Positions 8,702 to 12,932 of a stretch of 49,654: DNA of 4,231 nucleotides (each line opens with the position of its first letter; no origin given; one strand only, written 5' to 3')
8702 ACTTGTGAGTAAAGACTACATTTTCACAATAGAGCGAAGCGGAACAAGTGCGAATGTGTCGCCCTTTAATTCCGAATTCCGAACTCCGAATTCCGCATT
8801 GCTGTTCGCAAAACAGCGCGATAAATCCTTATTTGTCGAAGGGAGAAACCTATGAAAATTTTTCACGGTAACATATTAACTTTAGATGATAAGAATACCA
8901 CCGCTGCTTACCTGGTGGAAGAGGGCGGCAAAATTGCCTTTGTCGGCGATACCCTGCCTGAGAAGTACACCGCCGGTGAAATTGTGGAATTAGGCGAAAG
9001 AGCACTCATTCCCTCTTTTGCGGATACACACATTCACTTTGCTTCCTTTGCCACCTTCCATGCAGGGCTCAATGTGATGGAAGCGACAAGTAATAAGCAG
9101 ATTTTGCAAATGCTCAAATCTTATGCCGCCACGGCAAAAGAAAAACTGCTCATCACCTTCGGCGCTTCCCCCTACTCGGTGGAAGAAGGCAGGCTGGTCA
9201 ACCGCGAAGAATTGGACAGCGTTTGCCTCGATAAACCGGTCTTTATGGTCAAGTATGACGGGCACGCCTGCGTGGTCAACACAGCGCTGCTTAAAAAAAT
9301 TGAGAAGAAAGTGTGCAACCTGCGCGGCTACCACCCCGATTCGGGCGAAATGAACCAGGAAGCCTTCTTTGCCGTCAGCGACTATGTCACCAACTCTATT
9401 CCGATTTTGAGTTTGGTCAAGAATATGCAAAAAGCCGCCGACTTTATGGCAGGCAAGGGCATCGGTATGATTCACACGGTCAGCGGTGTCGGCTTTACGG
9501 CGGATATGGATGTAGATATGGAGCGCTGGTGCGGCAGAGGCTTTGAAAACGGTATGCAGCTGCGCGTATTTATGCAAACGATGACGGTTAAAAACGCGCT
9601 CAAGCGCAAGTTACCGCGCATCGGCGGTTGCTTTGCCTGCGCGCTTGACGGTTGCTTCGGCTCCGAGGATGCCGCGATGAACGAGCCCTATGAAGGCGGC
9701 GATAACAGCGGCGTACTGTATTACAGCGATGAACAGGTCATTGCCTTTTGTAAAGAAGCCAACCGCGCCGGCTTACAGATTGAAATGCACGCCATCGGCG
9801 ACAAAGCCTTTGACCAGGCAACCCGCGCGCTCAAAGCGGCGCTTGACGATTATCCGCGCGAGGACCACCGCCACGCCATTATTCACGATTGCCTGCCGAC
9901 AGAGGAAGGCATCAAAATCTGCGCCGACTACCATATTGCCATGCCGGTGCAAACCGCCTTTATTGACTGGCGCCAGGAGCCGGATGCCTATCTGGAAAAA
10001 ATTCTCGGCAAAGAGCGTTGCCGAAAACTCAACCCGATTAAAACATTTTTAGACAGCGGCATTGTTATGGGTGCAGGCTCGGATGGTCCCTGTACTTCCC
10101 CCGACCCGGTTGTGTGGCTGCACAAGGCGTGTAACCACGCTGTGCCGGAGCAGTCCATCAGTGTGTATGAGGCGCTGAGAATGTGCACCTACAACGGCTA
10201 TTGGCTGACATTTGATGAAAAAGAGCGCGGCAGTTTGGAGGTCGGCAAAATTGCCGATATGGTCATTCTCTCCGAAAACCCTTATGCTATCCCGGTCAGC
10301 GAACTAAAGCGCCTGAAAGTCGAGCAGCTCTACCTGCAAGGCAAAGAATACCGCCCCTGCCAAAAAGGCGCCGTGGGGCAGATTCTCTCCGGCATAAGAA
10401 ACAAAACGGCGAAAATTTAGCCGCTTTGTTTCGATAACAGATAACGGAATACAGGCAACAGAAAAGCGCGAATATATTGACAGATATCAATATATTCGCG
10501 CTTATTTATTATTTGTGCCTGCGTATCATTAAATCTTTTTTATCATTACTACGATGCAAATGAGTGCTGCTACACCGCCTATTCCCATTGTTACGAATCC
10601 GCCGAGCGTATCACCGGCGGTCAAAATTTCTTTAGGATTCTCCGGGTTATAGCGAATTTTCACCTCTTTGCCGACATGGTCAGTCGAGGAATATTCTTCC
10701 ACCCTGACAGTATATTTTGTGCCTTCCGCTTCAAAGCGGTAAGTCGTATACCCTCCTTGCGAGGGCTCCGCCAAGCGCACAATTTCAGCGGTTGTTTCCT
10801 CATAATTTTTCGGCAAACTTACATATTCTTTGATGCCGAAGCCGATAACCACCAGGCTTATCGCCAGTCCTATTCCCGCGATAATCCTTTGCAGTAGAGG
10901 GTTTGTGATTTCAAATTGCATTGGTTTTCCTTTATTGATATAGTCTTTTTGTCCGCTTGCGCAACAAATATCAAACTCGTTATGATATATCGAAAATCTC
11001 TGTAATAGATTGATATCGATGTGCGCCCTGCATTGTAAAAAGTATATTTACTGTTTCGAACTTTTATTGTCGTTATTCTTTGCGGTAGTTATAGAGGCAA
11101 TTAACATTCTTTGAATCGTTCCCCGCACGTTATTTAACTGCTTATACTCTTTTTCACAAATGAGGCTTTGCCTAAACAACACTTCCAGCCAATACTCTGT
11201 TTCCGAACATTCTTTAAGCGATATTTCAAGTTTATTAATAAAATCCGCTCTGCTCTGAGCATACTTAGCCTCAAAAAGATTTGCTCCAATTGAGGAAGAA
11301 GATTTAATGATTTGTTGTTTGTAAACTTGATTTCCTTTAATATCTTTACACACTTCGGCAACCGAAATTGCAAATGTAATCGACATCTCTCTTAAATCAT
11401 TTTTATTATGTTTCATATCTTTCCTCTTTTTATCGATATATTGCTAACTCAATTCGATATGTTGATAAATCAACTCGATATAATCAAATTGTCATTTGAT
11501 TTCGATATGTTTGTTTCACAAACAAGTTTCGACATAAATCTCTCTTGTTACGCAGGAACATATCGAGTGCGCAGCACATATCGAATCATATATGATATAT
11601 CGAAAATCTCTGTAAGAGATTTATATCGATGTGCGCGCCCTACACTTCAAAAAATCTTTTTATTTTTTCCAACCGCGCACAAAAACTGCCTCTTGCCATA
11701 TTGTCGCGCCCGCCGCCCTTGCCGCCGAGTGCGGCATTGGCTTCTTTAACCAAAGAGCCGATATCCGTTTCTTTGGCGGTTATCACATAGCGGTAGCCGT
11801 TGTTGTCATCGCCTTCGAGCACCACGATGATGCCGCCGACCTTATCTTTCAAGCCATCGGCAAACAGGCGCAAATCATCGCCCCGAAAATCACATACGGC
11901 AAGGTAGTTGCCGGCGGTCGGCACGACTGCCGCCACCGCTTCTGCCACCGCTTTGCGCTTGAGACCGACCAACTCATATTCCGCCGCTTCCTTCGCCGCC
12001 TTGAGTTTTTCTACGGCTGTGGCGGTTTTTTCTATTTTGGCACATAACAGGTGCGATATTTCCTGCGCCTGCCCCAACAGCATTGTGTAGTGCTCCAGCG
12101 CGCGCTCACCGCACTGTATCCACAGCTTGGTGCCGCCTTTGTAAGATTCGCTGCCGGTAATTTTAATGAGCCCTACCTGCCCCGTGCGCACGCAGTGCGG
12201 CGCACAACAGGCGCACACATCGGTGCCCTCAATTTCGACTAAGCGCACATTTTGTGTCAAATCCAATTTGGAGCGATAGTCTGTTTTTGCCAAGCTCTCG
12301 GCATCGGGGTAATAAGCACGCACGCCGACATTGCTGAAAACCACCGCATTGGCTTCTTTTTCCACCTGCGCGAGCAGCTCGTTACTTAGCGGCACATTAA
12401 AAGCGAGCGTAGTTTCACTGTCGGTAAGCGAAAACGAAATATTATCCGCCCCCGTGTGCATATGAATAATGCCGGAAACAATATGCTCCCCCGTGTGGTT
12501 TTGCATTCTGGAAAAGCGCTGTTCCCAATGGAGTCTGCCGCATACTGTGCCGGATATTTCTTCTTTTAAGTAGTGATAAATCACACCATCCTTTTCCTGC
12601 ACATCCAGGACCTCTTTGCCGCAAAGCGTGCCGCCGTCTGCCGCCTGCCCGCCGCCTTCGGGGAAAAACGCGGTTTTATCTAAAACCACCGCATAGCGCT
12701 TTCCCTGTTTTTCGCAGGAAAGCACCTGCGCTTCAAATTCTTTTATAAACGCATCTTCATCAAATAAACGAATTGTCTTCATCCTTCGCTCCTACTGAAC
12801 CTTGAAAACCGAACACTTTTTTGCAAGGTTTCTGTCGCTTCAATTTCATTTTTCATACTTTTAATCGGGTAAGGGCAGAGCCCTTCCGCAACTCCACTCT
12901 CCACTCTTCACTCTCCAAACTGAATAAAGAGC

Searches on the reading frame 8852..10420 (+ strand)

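Call 16: search_protein_families(library=pfam, proteins=[window:8852-10420:+], max_evalue=0.00001)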
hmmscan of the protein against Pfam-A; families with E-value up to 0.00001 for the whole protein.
window:8852-10420:+ (522 aa): 2 families
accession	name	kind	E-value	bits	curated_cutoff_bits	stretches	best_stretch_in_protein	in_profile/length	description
PF07969.17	Amidohydro_3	-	4.1e-57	195.2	29.7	1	43-498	1-469/472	Amidohydrolase family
PF01979.26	Amidohydro_1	-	4e-16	59.6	25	1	286-498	127-343/345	Amidohydrolase family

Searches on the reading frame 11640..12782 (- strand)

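Call 16: search_protein_families(library=pfam, proteins=[window:11640-12782:-], max_evalue=0.00001)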
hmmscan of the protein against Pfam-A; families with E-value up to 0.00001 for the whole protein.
window:11640-12782:- (380 aa): 3 families
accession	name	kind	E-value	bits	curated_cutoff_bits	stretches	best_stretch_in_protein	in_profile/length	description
PF07973.19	tRNA_SAD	-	2.4e-09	37.5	24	1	179-213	1-35/44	Threonyl and Alanyl tRNA synthetase second additional domain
PF02272.25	DHHA1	-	4.4e-09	37.2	25.9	1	298-378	12-93/102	DHHA1 domain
PF01411.24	tRNA-synt_2c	-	2.1e-08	33.6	30.3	1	24-75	479-534/552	tRNA synthetases class II (A)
